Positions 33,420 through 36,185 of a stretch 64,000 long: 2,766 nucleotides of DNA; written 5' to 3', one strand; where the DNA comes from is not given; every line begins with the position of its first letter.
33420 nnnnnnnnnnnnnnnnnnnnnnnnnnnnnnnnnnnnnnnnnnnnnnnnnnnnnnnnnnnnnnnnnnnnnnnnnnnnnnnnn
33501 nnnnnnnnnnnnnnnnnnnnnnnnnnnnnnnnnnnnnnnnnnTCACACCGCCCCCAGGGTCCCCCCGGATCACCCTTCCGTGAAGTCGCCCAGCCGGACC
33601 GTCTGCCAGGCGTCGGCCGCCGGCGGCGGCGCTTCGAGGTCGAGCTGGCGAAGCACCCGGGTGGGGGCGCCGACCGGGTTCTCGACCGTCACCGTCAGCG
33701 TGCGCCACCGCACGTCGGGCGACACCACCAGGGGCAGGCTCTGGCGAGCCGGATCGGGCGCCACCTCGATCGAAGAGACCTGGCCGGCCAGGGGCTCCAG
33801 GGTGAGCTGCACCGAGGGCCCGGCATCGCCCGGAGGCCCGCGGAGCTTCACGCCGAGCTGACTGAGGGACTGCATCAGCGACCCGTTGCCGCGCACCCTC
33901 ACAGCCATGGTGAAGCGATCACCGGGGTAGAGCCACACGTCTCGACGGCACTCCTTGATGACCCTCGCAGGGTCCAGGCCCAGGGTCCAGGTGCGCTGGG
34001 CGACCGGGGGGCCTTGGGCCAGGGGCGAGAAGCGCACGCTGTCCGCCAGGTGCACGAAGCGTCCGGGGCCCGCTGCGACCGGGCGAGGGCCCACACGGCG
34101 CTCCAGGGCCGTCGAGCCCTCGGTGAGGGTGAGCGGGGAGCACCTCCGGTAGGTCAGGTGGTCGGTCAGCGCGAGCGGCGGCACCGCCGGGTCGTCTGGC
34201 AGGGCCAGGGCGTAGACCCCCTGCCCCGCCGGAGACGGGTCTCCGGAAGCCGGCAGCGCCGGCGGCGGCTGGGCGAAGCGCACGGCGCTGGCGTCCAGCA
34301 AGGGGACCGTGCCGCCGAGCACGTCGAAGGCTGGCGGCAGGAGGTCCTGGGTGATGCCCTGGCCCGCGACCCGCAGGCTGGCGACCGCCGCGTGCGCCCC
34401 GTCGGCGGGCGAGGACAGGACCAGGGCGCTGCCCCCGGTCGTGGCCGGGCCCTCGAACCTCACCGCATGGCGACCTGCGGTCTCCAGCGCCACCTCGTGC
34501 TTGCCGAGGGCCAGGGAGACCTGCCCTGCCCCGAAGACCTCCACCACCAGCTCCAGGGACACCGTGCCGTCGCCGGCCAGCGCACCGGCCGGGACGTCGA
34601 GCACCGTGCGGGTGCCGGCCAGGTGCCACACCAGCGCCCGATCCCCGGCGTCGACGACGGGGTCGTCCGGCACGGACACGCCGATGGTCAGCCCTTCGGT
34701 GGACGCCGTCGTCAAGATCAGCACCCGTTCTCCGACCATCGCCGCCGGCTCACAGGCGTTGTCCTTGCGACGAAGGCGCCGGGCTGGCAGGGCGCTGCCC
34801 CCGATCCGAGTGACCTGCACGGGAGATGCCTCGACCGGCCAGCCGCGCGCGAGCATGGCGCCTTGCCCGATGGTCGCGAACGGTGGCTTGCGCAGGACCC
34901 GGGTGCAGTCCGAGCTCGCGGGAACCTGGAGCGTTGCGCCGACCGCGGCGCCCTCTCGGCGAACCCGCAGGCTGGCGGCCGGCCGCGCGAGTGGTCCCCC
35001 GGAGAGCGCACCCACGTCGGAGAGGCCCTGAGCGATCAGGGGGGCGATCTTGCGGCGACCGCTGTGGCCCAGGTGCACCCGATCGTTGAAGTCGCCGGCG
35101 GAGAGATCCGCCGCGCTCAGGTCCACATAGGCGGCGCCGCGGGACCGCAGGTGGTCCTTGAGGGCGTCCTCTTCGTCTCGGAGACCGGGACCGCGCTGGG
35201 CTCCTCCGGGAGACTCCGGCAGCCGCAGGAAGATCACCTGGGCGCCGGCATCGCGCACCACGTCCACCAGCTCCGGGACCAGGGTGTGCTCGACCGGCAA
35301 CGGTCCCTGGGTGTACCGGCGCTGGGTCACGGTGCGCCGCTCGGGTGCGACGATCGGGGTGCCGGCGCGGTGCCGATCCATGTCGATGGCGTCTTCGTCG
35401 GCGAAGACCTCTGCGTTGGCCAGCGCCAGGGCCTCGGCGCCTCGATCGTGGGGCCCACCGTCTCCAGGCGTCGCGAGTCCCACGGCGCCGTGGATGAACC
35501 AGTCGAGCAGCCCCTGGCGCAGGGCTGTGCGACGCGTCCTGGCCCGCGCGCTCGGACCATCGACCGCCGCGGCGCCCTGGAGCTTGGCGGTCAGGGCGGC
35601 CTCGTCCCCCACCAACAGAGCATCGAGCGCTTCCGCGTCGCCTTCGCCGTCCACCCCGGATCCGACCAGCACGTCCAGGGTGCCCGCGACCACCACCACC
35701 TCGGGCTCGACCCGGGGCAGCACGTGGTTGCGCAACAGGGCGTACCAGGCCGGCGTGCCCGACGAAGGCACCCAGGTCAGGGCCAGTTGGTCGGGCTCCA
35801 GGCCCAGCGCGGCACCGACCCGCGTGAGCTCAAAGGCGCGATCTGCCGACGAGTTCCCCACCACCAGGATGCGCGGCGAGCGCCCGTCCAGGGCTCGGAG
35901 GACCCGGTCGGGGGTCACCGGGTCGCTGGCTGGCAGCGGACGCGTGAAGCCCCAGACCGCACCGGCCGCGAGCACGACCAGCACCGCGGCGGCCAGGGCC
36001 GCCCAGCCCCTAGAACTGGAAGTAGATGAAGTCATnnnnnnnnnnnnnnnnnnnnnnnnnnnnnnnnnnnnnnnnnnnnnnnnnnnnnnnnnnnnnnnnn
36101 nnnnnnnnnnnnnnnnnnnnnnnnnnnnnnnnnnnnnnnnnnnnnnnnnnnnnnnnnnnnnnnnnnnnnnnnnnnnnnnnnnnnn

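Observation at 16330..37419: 21-kb locus combining GT-C transferase, three Thr-type sulfatase-fold proteins, GH-A hydrolase, phosphoesterase, true sulfatase and MBOAT/SGNH pair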

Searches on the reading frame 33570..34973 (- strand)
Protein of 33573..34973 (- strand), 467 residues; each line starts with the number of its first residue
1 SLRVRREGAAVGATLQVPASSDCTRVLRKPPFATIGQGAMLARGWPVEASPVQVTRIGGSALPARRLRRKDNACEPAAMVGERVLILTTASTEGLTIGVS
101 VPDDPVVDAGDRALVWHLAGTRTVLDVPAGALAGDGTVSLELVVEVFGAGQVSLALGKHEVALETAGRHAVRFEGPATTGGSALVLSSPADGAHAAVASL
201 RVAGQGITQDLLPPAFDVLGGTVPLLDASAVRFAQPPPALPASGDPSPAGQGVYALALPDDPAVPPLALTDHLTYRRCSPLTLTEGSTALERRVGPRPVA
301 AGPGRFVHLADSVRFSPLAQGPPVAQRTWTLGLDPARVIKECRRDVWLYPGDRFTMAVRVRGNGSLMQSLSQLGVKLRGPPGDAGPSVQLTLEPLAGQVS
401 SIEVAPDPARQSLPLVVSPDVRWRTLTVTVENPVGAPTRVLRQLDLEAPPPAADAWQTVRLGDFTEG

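Call 58: search_protein_families(library=pfam, proteins=[window:33573-34973:-], max_evalue=10)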
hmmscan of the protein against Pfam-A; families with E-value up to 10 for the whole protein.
seq(467 aa): 0 families

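Call 110: search_solved_structures(query=A15, max_evalue=10)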
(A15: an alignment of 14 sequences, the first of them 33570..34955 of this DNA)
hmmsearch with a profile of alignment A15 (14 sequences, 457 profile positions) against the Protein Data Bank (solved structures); distinct sequences matched with E-value up to 10: 0.
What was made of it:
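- Long-form G9 carries about 480 aa of extra β-domains with no relatives in the PDB (call 110).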

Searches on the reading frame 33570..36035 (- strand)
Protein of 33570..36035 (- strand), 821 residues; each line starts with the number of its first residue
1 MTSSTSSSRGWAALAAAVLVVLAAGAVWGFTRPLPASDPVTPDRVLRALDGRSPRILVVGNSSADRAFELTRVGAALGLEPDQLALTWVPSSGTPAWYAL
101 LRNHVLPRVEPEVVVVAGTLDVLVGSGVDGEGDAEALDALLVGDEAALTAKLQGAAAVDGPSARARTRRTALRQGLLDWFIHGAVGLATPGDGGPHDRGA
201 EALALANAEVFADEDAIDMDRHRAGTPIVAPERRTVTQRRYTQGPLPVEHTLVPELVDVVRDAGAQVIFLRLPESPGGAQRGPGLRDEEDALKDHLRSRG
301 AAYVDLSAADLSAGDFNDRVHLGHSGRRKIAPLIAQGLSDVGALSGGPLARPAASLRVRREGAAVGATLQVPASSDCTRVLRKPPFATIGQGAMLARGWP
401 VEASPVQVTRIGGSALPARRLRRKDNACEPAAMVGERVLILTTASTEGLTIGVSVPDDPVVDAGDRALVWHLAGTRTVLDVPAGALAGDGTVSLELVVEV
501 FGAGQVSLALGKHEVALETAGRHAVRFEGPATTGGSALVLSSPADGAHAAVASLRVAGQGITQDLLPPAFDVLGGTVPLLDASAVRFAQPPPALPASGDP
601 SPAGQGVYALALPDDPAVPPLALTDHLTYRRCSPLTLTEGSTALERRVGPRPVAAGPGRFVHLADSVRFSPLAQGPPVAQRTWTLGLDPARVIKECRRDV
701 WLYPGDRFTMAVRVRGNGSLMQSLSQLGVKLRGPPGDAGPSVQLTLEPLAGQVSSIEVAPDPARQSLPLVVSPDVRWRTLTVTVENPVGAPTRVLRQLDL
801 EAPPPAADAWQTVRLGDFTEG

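Call 7: search_protein_families(library=pfam, proteins=[window:33570-36035:-], max_evalue=0.01)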
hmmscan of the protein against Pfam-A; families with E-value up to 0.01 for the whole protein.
window:33570-36035:- (821 aa): 0 families

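Call 16: search_protein_families(library=ncbifam, proteins=[window:33570-36035:-], max_evalue=0.01)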
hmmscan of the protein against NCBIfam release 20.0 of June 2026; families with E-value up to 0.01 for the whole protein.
window:33570-36035:- (821 aa): 0 families

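Call 23: find_homologous_proteins(query=window:33570-36035:-, max_evalue=0.001)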
Query window:33570-36035:- (821 aa): 2 proteins with E <= 0.001 among 8000 candidates.
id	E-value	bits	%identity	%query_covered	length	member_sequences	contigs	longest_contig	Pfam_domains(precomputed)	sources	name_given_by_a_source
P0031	0.0e+0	1747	100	98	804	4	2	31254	-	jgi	-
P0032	3.9e-28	117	29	94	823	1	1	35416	-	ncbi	-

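Call 24: find_encoding_contigs(protein=P0032, flank=10000, max_places=4)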
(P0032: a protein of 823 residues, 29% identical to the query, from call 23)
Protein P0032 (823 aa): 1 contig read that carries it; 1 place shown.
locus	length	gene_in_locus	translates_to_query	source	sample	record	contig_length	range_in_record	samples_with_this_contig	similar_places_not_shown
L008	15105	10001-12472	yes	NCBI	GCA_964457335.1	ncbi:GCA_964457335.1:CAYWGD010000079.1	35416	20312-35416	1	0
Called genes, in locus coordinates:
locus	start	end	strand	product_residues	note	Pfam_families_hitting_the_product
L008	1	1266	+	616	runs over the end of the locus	PF13229:Beta_helix (weak), PF05048:NosD (faint), PF13229:Beta_helix (weak)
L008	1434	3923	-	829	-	PF13517:FG-GAP_3 (faint), PF11617:Cu-binding_MopE, PF01839:FG-GAP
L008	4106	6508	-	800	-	PF13517:FG-GAP_3 (faint)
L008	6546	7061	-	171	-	PF03358:FMN_red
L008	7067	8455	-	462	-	PF13472:Lipase_GDSL_2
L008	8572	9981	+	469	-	PF03062:MBOAT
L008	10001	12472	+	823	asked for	-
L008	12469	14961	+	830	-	-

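Call 56: predict_structure(alignment_id=A4)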
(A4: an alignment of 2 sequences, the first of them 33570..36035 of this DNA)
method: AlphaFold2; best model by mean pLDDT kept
length: 821 residues; sequences in the alignment: 2
mean_pLDDT: 38.4   pTM: 0.32
mean pLDDT of the five models: 38.4, 38.1, 36.1, 36.0, 32.0
residues with pLDDT >= 90: 0; 70-90: 35; 50-70: 153; < 50: 633
segments of 3 or more residues with pLDDT < 50: 1-45, 47-52, 61-84, 87-96, 125-251, 277-284, 343-472, 480-487, 531-536, 551-554, 556-740, 746-780, 786-821
pLDDT, mean of each block of 10 residues (from residue 1): 31 45 36 33 47 57 34 36 47 47 61 65 43 39 39 28 27 32 30 34 35 32 30 23 37 59 71 53 54 71 73 60 58 61 39 21 20 20 19 19 22 22 19 19 21 21 29 49 46 56 63 68 59 50 56 42 23 22 22 26 21 23 24 34 28 30 30 33 31 29 45 38 40 41 48 41 31 40 49 35 26 27 26
secondary structure, 60 per line:
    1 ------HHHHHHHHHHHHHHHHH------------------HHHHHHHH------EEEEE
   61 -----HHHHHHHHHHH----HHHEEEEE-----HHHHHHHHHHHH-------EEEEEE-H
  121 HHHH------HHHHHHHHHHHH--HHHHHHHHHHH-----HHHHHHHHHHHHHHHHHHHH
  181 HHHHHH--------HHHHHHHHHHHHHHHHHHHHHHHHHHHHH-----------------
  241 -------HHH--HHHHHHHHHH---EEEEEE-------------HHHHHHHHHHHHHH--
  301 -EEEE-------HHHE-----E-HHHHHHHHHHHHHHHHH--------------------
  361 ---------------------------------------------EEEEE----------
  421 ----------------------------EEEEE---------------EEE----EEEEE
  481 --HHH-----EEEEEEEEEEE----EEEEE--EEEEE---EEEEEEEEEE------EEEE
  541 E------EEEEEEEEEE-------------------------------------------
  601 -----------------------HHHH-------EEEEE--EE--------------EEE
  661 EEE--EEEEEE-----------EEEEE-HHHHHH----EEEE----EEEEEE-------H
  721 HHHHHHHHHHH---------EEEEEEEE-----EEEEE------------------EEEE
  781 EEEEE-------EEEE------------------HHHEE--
elements in order (helices of 4 or more, strands of 3 or more residues): H7-23 H42-49 E56-60 H66-76 E84-88 H94-105 E113-118 H120-124 H131-142 H145-155 H161-186 H195-223 H253-262 E266-271 H285-298 E302-305 H324-340 E406-410 E449-453 E469-471 E476-480 E491-501 E506-510 E513-517 E521-530 E537-541 E548-557 H624-627 E635-639 E658-663 E666-671 E683-687 H689-694 E699-702 E707-712 H720-731 E741-748 E754-758 E777-785 E793-796

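Call 75: find_related_loci(query=A3, collection=metagenome_contigs, flank=10000)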
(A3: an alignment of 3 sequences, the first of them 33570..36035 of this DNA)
Query A3 (821 aa) in metagenome_contigs; peptide patterns used: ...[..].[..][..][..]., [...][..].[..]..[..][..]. (x = any residue, [..] = any of these).
243 stretches matched a pattern, but none encodes a relative of the query by tblastn (E <= 1e-3).
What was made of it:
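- Tried and rejected: It found nothing (call 75).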

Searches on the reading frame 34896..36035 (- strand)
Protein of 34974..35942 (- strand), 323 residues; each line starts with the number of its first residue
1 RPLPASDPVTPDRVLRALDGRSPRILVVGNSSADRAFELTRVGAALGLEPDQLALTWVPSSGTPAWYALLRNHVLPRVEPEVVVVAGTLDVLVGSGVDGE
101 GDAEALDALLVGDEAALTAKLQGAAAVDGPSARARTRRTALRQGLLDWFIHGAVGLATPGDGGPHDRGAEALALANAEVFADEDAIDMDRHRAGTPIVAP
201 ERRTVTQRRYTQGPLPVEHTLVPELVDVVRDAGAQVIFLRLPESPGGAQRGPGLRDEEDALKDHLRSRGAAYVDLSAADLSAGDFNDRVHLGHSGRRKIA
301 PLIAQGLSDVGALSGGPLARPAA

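Call 58: search_protein_families(library=pfam, proteins=[window:34974-35942:-], max_evalue=10)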
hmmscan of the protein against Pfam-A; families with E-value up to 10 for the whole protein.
seq(323 aa): 0 families

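Call 87: search_solved_structures(query=A11, max_evalue=10, show_alignments=3)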
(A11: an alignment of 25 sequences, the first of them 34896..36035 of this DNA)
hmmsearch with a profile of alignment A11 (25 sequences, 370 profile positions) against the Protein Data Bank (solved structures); distinct sequences matched with E-value up to 10: 12.
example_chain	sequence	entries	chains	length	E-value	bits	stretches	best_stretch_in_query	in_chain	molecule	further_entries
3p94_A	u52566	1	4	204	0.088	15.2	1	255-341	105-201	GDSL-like Lipase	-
1bwq_A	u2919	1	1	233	0.093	15.1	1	52-189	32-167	PLATELET-ACTIVATING FACTOR ACETYLHYDROLASE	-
3dt6_A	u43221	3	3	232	0.094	15.1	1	52-195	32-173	Brain Platelet-activating factor acetylhydrolase IB subunit alpha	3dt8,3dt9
1bwr_A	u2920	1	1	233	0.14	14.6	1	52-196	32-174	PLATELET-ACTIVATING FACTOR ACETYLHYDROLASE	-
1fxw_A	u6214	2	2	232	0.16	14.4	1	52-195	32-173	PLATELET-ACTIVATING FACTOR ACETYLHYDROLASE IB GAMMA SUBUNIT | PLATELET-ACTIVATING FACTOR ACETYLHYDROLASE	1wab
1es9_A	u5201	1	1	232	0.17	14.3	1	52-196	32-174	PLATELET-ACTIVATING FACTOR ACETYLHYDROLASE IB GAMMA SUBUNIT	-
1bwp_A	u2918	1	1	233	0.38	13.1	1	52-196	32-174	PLATELET-ACTIVATING FACTOR ACETYLHYDROLASE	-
1jkf_A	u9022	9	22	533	0.6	12.5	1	160-265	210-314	myo-inositol-1-phosphate synthase | Inositol-3-phosphate synthase | myo-inositol-phosphate synthase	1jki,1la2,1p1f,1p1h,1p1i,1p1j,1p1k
4ppy_A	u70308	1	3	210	0.6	12.5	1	253-307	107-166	Putative acylhydrolase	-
9hi4_C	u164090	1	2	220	0.65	12.4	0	255-306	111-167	FI6-focused design_03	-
4iyj_A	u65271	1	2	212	0.98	11.8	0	255-307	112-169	GDSL-like protein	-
5cwh_A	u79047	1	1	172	6.3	9.1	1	203-298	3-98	Designed helical repeat protein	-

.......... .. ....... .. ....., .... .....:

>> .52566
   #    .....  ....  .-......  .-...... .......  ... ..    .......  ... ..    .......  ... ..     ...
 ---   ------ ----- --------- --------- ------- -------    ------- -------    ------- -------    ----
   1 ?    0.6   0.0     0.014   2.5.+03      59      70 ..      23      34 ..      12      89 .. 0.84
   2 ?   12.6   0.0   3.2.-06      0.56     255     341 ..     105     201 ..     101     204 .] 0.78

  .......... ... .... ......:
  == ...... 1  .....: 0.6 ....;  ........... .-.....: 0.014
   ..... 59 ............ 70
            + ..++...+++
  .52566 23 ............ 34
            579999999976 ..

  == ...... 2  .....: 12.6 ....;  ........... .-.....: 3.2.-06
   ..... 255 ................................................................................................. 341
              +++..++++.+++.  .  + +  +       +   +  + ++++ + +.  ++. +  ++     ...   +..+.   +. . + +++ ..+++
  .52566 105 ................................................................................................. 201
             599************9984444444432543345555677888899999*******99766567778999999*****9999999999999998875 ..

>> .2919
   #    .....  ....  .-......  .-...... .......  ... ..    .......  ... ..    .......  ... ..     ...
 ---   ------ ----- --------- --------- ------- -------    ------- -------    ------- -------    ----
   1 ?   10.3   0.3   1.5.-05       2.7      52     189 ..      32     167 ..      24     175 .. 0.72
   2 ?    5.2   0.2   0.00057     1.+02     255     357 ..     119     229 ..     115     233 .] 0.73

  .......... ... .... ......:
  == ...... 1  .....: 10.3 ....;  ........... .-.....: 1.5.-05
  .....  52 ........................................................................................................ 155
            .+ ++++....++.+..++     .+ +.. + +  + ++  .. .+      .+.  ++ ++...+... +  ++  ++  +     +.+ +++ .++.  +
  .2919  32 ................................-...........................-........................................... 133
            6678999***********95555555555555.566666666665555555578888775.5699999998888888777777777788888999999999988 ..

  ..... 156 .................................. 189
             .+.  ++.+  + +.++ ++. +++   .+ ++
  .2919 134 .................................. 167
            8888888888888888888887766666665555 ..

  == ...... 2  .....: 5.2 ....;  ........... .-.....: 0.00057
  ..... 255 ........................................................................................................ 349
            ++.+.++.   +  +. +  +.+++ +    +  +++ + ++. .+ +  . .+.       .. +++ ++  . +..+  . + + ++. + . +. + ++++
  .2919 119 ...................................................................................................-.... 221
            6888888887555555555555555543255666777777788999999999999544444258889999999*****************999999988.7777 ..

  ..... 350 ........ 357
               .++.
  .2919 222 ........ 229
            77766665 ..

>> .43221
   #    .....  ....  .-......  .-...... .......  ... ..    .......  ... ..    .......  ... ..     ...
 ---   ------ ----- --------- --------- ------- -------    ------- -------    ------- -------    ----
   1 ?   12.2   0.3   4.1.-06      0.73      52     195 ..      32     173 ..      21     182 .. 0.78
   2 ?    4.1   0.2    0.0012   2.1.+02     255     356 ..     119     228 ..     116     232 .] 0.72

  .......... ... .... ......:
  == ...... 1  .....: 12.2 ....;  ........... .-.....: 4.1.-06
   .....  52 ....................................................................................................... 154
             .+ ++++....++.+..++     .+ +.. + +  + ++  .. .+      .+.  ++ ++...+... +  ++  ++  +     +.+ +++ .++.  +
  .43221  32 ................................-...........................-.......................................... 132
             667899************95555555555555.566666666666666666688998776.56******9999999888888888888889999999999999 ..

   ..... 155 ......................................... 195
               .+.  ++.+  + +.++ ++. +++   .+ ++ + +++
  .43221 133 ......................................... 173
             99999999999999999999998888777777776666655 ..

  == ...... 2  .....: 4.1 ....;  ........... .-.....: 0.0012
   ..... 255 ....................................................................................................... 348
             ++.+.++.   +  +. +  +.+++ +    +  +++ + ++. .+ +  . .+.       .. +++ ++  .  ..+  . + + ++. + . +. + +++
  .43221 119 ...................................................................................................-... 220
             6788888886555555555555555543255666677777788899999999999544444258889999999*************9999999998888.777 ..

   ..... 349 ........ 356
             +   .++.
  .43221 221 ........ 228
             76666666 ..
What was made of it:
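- On Bacterial MBOAT–SGNH envelope-polymer acyltransferase pair (PatAB/AlgIJ/WssHI type): The fold itself is not confirmed: the AF2 model has pLDDT 38 (call 56), and the PDB profile hits are SGNH enzymes but at E 0.09-1 (call 87).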
